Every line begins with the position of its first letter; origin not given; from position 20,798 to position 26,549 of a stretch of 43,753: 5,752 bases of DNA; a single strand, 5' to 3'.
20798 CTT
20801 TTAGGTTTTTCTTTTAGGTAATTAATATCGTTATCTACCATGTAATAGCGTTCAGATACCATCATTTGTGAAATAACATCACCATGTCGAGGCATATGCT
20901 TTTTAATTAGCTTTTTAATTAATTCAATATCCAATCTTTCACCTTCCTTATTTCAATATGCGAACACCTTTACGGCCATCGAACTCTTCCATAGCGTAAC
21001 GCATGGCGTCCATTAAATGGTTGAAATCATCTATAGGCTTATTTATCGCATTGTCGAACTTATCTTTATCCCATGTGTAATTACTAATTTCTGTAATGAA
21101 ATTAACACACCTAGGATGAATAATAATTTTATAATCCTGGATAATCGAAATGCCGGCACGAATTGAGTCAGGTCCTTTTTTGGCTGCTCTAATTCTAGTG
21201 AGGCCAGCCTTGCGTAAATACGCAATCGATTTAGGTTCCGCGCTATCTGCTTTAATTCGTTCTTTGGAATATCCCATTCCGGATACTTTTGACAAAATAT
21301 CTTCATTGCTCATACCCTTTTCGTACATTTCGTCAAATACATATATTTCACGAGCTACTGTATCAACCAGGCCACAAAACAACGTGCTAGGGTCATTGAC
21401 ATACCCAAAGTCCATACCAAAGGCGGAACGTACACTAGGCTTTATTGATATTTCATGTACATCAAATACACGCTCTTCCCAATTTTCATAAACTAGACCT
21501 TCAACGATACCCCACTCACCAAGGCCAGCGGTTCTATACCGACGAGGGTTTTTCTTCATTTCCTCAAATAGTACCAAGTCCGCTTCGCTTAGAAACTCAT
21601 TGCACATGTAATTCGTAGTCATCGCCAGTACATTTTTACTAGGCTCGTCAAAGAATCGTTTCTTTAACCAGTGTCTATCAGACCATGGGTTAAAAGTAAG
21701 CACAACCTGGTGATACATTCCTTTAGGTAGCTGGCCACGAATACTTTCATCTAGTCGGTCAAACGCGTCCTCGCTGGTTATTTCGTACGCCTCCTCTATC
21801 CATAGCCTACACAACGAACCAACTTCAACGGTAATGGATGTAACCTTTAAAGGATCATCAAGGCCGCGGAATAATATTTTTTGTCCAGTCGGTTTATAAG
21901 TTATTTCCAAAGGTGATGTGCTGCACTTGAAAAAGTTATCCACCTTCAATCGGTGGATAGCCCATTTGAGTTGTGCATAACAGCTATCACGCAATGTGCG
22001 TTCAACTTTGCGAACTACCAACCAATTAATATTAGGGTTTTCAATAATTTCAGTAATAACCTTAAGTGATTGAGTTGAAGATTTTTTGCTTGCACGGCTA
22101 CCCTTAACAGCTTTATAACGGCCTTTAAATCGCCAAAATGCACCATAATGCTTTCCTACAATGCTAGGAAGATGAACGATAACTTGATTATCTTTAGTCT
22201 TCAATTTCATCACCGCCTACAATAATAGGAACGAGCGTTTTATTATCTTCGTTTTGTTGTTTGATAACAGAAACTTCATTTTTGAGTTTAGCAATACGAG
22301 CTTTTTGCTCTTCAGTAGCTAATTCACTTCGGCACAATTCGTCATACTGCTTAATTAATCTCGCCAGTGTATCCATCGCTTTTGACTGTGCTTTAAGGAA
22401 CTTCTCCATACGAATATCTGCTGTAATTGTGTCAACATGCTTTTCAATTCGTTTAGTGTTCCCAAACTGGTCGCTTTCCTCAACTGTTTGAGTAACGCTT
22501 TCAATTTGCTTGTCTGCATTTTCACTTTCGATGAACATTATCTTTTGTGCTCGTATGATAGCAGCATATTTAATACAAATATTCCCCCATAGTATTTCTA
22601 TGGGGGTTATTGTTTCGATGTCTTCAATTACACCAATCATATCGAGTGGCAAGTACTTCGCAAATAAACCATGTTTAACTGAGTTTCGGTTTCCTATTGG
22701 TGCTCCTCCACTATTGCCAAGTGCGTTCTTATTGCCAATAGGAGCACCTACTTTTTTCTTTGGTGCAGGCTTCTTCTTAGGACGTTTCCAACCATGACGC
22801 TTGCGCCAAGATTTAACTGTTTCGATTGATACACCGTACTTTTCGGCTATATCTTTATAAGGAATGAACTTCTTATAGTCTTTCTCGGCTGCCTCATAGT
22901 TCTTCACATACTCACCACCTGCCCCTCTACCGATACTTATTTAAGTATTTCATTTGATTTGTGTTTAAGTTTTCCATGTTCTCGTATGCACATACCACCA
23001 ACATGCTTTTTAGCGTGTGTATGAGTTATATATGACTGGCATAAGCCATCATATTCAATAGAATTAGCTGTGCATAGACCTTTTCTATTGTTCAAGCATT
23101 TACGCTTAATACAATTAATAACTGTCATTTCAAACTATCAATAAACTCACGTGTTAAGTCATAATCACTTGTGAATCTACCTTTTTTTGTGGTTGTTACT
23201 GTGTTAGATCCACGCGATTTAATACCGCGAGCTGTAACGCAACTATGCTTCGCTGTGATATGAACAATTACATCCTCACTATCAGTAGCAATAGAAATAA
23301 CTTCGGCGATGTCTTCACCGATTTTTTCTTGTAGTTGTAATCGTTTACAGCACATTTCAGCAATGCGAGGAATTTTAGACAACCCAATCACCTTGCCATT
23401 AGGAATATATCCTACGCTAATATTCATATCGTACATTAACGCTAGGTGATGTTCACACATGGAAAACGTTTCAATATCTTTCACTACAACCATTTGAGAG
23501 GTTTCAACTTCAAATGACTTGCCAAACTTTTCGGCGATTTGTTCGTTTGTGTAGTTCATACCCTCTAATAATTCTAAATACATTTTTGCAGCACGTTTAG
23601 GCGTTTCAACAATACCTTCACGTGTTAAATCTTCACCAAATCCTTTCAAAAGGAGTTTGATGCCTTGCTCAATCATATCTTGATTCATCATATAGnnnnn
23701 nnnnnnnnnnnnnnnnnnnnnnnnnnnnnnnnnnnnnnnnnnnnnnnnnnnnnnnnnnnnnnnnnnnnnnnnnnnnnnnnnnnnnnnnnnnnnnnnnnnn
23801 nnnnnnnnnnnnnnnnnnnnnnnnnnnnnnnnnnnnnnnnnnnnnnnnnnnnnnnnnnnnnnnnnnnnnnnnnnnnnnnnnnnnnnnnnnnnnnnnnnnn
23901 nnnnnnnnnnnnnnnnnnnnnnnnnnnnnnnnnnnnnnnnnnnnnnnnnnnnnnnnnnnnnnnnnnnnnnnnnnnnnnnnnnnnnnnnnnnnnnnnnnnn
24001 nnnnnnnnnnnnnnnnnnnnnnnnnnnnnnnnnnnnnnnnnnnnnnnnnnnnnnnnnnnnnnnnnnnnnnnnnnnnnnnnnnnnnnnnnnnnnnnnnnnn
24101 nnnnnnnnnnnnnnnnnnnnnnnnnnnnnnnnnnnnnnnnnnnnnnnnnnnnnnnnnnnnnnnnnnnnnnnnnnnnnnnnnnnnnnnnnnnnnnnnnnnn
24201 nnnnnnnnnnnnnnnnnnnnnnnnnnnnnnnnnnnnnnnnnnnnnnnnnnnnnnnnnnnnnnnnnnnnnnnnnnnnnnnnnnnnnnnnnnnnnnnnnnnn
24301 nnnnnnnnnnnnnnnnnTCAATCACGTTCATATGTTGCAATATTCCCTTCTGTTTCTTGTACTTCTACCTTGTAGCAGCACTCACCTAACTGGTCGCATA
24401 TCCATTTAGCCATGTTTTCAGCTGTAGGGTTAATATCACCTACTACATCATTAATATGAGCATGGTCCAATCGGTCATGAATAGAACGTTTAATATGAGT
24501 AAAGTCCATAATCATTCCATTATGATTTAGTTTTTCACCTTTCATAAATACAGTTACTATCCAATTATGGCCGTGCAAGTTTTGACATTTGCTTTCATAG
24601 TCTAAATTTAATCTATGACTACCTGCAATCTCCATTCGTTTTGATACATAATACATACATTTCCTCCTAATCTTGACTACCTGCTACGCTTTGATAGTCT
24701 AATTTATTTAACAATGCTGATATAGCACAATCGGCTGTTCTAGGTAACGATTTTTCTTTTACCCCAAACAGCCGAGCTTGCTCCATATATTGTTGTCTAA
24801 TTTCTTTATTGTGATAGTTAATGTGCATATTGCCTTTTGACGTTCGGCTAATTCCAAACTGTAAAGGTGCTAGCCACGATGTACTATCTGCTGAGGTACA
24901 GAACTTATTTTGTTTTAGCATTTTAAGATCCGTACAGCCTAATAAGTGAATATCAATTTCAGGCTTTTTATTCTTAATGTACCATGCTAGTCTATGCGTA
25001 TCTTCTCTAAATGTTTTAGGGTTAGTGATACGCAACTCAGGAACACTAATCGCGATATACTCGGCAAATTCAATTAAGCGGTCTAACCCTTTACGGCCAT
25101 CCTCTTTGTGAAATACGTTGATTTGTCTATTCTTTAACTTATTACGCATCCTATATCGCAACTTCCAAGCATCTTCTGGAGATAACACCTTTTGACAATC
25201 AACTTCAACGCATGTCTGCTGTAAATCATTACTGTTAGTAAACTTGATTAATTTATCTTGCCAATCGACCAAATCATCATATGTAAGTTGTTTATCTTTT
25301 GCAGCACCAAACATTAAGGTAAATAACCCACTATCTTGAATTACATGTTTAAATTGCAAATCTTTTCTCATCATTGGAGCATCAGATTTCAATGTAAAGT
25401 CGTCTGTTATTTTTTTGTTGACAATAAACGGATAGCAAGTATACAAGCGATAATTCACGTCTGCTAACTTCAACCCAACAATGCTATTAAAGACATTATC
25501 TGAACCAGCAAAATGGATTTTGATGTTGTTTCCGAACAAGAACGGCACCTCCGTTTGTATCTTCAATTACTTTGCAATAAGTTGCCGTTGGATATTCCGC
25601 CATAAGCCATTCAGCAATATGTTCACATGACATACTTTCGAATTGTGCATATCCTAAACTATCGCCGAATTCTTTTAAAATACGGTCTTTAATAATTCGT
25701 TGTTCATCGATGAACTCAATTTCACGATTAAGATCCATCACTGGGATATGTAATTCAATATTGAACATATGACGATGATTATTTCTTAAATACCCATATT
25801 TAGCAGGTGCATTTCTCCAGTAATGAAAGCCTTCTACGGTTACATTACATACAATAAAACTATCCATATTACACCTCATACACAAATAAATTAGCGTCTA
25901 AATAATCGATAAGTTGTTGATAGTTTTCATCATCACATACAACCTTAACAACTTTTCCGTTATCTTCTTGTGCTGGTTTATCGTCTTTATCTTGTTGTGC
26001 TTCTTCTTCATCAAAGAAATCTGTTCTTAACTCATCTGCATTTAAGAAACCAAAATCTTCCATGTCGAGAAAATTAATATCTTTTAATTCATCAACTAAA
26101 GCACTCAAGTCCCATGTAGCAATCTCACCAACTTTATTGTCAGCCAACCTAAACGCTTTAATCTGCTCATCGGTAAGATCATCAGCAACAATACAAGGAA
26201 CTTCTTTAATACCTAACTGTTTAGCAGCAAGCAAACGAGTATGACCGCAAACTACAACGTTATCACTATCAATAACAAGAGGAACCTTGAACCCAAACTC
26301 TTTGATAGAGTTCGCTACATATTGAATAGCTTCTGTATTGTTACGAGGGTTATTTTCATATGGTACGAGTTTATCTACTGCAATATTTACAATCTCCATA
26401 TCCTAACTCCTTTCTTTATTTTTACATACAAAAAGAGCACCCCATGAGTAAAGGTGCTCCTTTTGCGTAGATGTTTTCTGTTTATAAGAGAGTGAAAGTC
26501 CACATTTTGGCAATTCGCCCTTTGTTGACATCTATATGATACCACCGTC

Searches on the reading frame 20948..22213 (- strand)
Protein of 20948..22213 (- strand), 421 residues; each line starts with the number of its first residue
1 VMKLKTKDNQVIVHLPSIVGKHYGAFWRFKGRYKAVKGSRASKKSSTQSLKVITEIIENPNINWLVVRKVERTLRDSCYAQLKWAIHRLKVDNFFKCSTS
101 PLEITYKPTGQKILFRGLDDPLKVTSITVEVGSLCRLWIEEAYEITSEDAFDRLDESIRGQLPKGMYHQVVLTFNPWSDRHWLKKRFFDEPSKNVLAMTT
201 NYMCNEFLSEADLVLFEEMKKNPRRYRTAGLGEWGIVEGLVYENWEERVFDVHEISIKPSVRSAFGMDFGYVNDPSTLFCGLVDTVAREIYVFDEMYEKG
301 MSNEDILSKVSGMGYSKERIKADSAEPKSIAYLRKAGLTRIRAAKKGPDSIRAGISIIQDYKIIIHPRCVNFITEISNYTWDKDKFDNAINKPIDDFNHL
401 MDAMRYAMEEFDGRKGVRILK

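Call 69: search_protein_families(library=pfam, proteins=[window:20948-22213:-], max_evalue=0.001)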
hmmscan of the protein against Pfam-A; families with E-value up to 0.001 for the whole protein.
window:20948-22213:- (421 aa): 2 families
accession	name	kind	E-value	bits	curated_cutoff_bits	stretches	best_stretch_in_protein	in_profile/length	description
PF04466.19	Terminase_3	-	5.8e-51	173.3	23.2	1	32-233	3-201/201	Phage terminase large subunit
PF17288.8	Terminase_3C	-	5.1e-30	105.3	26.7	1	268-409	1-154/155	Terminase RNAseH like domain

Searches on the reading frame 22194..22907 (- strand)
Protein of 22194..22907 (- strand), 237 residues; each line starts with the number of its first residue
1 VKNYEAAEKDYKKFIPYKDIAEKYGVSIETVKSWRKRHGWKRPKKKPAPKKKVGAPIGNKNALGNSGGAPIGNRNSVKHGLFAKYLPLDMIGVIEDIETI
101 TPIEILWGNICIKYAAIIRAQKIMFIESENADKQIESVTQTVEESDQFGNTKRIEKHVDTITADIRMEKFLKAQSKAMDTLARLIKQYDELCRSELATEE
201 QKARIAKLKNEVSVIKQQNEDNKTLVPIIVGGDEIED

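Call 68: search_protein_families(library=pfam, proteins=[window:22194-22907:-], max_evalue=0.001)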
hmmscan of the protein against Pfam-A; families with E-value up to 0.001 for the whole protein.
window:22194-22907:- (237 aa): 2 families
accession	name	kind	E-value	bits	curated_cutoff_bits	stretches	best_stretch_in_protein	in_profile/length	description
PF13518.12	HTH_28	-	1.8e-05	25.1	25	1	16-41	14-44/52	Helix-turn-helix domain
PF13384.12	HTH_23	-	0.00038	20.6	24.6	0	15-37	18-40/50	Homeodomain-like domain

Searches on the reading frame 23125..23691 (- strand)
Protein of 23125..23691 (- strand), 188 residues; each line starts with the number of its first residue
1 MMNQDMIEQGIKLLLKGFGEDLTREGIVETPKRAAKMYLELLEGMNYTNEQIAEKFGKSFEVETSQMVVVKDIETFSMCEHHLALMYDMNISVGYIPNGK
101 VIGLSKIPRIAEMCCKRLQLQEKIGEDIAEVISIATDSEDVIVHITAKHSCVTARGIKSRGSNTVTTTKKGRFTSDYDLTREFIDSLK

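Call 68: search_protein_families(library=pfam, proteins=[window:23125-23691:-], max_evalue=0.001)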
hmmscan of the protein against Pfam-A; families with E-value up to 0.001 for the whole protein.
window:23125-23691:- (188 aa): 1 family
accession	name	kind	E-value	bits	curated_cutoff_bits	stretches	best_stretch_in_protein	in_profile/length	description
PF01227.27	GTP_cyclohydroI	-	9e-60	201.6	27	1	7-187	1-178/179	GTP cyclohydrolase I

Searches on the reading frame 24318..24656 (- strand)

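Call 70: search_protein_families(library=pfam, proteins=[window:24318-24656:-], max_evalue=0.01)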
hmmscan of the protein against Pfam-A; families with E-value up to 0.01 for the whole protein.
window:24318-24656:- (112 aa): 1 family
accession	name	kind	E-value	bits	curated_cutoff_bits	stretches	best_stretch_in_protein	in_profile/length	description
PF01242.24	PTPS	-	4.2e-30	104.7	22.4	1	4-111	2-120/121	6-pyruvoyl tetrahydropterin synthase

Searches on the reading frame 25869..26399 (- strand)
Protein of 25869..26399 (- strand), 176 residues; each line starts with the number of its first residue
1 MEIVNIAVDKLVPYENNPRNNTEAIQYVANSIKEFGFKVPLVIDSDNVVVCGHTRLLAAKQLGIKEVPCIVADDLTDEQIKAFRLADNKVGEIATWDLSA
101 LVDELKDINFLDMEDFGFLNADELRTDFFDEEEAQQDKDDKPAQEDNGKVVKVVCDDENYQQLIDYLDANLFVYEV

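Call 68: search_protein_families(library=pfam, proteins=[window:25869-26399:-], max_evalue=0.001)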
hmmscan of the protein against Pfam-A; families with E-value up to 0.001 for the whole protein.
window:25869-26399:- (176 aa): 1 family
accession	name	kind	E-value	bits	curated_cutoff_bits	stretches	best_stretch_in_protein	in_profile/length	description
PF02195.25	ParB_N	-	3.2e-08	33.9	26.3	1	2-88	2-93/95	ParB N-terminal domain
